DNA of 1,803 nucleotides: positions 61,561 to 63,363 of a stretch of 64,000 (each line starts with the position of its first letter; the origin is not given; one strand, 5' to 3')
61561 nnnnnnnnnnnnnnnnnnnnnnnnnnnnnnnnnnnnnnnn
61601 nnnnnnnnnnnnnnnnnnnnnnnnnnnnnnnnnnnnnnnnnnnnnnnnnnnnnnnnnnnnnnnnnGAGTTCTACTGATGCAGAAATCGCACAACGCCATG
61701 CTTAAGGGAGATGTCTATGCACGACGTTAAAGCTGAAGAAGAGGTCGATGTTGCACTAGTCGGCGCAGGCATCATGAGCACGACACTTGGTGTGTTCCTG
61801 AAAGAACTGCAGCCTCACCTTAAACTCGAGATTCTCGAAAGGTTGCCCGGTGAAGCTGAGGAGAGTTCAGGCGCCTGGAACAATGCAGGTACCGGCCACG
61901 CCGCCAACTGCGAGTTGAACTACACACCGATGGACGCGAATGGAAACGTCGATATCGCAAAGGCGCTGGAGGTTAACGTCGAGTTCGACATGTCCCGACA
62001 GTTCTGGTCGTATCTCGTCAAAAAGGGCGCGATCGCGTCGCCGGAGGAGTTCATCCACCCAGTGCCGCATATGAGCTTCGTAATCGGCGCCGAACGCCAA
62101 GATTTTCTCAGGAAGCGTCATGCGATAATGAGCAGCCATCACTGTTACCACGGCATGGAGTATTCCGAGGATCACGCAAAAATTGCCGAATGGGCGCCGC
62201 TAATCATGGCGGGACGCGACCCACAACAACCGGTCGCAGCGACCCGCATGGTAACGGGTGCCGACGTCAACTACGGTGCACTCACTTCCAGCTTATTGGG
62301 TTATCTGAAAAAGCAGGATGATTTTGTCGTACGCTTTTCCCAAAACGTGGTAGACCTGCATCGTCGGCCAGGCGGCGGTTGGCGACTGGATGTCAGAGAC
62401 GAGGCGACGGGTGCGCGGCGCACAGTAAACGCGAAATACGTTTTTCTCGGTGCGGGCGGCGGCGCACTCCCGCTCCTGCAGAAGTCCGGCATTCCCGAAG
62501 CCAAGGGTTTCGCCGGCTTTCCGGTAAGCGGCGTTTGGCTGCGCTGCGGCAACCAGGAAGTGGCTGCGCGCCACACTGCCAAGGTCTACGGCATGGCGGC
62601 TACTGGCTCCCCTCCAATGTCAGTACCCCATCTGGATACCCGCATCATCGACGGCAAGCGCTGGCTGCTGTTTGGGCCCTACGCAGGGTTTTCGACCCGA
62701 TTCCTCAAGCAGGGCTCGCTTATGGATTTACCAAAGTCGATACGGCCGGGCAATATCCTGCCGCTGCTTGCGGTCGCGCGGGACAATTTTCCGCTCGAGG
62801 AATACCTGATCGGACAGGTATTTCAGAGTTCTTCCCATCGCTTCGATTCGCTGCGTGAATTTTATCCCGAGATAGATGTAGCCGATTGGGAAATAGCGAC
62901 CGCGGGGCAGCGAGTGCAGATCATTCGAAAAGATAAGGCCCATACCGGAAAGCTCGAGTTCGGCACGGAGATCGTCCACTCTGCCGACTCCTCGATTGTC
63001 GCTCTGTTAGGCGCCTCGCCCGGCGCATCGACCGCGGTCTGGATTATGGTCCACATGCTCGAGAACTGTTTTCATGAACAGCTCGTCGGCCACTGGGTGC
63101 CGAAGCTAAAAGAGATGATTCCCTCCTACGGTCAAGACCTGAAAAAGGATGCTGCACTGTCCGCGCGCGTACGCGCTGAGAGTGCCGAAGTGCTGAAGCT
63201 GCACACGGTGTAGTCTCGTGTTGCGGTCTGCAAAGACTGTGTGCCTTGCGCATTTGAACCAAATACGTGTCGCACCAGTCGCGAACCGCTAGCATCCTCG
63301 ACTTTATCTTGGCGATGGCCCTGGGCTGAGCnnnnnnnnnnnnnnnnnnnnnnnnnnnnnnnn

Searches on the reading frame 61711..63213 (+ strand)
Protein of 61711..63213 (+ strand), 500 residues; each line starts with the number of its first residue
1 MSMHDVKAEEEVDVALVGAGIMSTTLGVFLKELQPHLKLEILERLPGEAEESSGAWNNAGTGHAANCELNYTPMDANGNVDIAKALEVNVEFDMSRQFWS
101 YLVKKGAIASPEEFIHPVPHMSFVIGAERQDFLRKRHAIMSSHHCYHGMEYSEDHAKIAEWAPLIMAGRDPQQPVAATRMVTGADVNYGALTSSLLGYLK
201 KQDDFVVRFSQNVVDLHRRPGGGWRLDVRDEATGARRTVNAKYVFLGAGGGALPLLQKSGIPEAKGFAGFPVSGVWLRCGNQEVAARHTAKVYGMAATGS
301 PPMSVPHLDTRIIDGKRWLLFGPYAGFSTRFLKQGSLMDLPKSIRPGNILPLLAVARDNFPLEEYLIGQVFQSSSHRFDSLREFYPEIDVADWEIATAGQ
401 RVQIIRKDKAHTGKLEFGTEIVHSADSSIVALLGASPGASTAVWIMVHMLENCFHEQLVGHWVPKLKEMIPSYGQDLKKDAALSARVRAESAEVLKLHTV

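Call 43: search_protein_families(library=pfam, proteins=[window:61711-63213:+], max_evalue=0.00001)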
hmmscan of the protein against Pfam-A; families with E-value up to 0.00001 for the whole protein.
window:61711-63213:+ (500 aa): 1 family
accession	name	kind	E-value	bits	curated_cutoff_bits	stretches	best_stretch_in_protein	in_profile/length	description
PF06039.21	Mqo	-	1.1e-225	750.2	27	1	11-497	2-489/489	Malate:quinone oxidoreductase (Mqo)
